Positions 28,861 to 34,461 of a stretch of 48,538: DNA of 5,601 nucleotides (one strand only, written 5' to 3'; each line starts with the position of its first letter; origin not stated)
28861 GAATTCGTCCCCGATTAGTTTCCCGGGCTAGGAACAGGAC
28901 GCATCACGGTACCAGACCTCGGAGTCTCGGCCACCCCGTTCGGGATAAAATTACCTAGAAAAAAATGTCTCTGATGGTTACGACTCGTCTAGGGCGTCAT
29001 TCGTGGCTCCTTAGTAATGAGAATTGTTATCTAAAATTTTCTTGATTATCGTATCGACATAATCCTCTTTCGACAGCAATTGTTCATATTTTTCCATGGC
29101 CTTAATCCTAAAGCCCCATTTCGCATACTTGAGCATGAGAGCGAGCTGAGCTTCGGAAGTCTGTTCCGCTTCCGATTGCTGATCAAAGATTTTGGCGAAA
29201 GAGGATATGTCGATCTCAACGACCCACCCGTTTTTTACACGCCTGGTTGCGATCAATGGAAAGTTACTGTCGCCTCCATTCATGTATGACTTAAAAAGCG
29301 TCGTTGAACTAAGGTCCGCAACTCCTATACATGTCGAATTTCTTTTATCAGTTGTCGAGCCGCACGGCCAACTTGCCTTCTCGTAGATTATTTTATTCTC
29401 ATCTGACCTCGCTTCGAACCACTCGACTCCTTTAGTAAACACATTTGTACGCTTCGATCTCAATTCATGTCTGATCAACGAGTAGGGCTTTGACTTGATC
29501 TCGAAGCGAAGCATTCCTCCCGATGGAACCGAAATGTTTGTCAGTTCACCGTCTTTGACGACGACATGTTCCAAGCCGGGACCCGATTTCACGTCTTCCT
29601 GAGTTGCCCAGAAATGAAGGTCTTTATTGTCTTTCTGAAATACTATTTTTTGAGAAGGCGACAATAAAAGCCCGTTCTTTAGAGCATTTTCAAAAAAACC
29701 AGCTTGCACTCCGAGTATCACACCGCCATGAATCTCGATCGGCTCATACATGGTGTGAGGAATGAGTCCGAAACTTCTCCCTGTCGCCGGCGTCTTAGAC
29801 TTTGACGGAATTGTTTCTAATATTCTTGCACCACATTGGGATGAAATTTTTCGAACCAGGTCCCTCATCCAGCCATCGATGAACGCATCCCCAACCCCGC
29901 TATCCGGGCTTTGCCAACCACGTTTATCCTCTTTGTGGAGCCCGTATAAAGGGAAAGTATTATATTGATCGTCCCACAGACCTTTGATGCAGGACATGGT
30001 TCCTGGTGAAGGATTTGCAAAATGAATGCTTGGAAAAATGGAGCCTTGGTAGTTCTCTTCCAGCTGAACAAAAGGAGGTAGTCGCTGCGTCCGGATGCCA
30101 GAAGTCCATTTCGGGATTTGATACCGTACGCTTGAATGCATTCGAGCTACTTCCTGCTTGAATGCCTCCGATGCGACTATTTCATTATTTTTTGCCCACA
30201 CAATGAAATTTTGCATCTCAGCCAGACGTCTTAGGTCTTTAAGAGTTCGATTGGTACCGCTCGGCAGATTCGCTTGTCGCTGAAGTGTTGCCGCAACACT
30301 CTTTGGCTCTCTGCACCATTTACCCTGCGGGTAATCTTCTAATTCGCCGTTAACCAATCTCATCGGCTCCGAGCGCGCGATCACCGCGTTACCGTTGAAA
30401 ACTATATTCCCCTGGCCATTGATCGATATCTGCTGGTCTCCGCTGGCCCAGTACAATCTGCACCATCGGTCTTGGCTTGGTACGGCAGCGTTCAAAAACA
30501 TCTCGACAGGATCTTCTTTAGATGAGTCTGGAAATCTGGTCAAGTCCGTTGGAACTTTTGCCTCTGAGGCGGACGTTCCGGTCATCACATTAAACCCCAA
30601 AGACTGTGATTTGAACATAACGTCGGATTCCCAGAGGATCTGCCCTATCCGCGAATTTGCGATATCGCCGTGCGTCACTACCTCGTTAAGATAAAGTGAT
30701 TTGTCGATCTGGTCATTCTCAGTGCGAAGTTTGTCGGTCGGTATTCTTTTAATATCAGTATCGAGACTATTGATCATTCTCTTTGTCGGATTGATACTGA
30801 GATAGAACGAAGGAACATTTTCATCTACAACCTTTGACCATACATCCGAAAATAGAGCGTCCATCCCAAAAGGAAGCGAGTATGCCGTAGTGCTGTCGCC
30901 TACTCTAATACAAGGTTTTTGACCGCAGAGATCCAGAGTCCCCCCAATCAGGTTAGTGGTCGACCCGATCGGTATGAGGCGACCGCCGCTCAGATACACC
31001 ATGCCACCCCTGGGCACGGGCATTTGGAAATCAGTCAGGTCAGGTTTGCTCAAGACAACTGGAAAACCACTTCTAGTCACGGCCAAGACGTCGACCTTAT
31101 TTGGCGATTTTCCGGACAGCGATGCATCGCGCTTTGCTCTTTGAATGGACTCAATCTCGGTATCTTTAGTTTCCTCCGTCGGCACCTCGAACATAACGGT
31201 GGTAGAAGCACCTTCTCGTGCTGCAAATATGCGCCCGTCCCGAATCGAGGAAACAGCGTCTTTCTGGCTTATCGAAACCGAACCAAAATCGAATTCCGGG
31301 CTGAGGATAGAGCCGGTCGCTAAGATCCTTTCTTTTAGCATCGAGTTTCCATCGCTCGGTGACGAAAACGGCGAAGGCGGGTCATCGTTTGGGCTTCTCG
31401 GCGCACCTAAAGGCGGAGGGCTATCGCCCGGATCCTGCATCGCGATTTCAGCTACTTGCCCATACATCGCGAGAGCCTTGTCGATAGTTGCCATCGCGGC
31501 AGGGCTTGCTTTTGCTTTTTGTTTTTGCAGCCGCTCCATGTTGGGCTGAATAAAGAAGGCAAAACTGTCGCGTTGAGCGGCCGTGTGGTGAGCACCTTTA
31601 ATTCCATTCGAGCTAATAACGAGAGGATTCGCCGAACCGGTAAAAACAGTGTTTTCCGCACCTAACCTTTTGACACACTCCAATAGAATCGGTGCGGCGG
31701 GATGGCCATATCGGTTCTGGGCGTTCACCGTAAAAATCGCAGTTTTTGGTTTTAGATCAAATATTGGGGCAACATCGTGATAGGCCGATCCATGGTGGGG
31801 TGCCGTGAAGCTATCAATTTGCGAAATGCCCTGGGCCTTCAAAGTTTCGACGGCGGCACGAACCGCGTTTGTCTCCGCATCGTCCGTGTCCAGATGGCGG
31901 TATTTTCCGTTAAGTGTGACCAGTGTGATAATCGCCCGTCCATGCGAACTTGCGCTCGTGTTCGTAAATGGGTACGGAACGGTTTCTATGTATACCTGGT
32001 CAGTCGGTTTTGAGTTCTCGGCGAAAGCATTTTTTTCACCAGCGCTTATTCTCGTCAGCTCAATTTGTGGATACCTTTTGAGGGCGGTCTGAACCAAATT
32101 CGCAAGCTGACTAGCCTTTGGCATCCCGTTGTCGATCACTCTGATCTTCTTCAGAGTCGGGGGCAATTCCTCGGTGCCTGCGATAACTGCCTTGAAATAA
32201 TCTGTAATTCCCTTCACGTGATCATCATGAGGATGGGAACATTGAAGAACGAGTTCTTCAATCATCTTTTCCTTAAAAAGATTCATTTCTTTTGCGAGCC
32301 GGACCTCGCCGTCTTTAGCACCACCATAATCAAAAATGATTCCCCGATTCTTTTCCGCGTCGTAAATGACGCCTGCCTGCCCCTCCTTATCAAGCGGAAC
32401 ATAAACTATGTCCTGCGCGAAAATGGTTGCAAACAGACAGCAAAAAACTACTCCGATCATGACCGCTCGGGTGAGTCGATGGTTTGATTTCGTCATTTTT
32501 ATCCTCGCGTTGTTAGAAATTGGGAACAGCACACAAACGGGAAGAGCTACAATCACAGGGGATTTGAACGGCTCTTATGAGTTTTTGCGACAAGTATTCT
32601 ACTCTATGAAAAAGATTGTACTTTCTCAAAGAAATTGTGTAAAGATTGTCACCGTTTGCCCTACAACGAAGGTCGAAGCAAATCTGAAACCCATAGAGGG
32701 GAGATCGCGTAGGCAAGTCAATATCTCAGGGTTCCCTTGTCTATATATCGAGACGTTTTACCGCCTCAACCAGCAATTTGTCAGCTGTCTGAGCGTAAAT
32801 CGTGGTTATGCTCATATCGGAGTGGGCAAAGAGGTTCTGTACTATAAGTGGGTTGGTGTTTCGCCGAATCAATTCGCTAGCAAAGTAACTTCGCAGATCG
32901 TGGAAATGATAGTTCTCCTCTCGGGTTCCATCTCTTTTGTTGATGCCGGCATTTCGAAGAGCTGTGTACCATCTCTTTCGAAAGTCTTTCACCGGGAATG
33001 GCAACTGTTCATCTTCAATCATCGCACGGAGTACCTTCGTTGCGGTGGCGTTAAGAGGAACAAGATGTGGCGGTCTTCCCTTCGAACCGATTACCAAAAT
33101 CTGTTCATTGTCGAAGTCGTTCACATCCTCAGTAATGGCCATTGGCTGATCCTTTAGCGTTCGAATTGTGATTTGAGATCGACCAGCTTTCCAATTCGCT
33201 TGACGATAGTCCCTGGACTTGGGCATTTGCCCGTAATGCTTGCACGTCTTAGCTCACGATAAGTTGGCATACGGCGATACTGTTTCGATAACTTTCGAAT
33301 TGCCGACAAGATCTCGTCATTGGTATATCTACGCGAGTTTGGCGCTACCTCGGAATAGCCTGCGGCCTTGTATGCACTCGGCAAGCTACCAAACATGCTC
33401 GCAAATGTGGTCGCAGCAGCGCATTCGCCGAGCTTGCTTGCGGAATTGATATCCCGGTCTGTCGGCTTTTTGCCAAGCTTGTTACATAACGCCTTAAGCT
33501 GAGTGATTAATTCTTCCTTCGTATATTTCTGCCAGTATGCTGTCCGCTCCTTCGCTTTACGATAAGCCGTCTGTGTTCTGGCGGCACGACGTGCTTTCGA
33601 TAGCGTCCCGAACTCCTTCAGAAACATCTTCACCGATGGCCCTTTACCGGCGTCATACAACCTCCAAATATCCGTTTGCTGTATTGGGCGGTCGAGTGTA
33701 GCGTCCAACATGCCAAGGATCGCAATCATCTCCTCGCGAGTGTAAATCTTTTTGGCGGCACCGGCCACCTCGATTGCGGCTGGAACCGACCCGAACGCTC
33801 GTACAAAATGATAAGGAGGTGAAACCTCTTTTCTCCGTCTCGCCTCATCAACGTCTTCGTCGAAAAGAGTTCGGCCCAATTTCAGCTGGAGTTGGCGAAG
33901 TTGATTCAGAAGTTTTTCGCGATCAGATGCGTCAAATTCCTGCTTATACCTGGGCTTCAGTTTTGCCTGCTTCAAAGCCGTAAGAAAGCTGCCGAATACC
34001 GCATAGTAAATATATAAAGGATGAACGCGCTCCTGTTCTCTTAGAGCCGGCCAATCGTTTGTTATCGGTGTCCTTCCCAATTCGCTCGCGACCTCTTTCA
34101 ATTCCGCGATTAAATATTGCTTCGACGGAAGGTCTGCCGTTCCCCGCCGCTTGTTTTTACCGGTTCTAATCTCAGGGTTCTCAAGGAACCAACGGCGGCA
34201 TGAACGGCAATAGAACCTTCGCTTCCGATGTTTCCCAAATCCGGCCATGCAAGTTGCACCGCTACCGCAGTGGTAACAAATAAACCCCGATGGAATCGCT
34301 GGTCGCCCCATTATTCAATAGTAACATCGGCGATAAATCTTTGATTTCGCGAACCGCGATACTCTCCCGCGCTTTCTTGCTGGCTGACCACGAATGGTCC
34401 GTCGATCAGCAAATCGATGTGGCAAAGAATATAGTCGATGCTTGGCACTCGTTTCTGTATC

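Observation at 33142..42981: PRTRC-like E1-E2-JAB cassette fused in one 14-gene operon with a Ycf46-like AAA+/DUF1257/DUF2997 trio and an orphan radical-SAM activase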

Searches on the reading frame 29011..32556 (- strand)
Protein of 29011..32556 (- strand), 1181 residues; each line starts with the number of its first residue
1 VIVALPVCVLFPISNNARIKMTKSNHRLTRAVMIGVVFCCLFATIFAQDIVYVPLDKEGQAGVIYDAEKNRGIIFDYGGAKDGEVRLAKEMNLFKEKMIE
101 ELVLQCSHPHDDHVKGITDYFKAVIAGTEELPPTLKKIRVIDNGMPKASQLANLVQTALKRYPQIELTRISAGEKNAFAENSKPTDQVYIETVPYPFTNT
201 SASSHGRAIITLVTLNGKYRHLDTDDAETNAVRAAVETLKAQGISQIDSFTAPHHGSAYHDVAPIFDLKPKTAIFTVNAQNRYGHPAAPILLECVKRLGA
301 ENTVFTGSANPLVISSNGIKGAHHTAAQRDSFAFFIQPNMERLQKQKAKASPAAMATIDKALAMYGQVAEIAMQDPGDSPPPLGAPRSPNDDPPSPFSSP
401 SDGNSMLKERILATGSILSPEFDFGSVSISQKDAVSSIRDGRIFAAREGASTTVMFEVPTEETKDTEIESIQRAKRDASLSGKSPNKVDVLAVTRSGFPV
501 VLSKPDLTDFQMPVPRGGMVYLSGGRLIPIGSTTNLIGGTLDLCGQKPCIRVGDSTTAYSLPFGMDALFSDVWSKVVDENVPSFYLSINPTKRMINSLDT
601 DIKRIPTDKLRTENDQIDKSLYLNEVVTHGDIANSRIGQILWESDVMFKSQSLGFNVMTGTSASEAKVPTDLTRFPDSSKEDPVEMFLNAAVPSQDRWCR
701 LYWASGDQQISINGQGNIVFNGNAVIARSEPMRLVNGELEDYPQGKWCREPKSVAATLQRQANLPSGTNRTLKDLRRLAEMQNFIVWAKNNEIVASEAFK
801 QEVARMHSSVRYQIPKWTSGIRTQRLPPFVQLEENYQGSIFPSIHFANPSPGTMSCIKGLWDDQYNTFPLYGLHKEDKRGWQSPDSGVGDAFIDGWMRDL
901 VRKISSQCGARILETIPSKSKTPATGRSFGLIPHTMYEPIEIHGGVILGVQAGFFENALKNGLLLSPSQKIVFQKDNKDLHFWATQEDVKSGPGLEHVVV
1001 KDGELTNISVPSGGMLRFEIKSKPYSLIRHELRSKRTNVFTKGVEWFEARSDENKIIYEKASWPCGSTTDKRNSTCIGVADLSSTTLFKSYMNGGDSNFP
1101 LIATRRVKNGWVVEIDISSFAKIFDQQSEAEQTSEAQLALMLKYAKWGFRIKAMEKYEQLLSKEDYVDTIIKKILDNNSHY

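Call 5: search_protein_families(library=pfam, max_evalue=0.01, proteins=[window:29011-32556:-])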
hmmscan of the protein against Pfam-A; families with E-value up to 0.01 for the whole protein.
window:29011-32556:- (1181 aa): 0 families

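Call 101: search_protein_families(library=padloc, max_evalue=0.001, proteins=[window:29011-32556:-])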
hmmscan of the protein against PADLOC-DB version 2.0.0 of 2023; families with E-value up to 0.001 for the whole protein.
window:29011-32556:- (1181 aa): 3 families
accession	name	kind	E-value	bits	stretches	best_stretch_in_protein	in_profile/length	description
PDLC03854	LmuA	-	0.00024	18.3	0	66-123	22-79/345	-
PDLC04676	PDC-M48B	-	0.00065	16.6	0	199-258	210-269/357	-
PDLC03805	RTasMBL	-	0.00083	16.6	0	67-135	17-78/322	DRT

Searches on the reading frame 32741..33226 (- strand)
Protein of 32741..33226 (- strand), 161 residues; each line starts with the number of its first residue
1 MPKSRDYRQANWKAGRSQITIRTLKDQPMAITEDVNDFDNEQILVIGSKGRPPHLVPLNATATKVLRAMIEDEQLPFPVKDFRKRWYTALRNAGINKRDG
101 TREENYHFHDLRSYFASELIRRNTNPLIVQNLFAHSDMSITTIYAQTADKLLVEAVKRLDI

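Call 5: search_protein_families(library=pfam, max_evalue=0.01, proteins=[window:32741-33226:-])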
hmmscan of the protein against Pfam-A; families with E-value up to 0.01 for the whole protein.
window:32741-33226:- (161 aa): 1 family
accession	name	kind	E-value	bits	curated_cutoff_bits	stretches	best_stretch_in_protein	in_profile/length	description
PF00589.27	Phage_integrase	-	4.6e-16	59.5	27.1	1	36-149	49-170/172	Phage integrase family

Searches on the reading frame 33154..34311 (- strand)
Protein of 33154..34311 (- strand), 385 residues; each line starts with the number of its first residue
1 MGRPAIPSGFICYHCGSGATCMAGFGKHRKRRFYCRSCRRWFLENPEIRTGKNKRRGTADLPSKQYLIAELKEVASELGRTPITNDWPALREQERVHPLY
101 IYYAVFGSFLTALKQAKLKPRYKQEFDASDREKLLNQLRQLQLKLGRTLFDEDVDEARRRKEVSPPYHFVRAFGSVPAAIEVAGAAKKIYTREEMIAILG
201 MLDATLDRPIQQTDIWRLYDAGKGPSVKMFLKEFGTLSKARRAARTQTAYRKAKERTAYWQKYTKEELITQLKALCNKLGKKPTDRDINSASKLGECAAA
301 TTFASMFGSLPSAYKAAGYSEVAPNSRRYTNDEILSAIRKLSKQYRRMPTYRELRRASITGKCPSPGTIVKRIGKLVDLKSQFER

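Call 5: search_protein_families(library=pfam, max_evalue=0.01, proteins=[window:33154-34311:-])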
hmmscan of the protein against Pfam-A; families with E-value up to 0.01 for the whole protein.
window:33154-34311:- (385 aa): 1 family
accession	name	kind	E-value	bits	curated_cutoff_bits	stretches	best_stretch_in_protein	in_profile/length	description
PF18780.6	HNH_repeat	-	7.5e-36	122.7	26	3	63-119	2-54/54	Homing endonuclease associated repeat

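Call 7: search_protein_families(library=padloc, max_evalue=0.01, proteins=[window:33154-34311:-])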
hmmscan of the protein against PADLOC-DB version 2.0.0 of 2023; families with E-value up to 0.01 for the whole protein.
window:33154-34311:- (385 aa): 0 families

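Call 33: search_protein_families(library=ncbifam, max_evalue=1, proteins=[window:33154-34311:-])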
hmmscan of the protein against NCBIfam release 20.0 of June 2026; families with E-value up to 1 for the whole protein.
window:33154-34311:- (385 aa): 4 families
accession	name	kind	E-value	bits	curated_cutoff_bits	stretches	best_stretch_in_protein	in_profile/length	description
NF033558.1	transpos_IS1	equivalog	0.0037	17.2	100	1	12-52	1-41/199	IS1 family transposase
NF033550.5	transpos_ISL3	equivalog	0.017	14.2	180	1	29-56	46-72/370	ISL3 family transposase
NF050000.1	IS1_IS1595_Zn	domain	0.046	14.3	28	1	12-44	1-33/34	IS1/IS1595 family N-terminal zinc-binding domain-containing protein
NF048018.1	IS256_N_4Cys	domain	0.23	12.1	27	1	12-42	2-31/31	transposase-like zinc-binding domain-containing protein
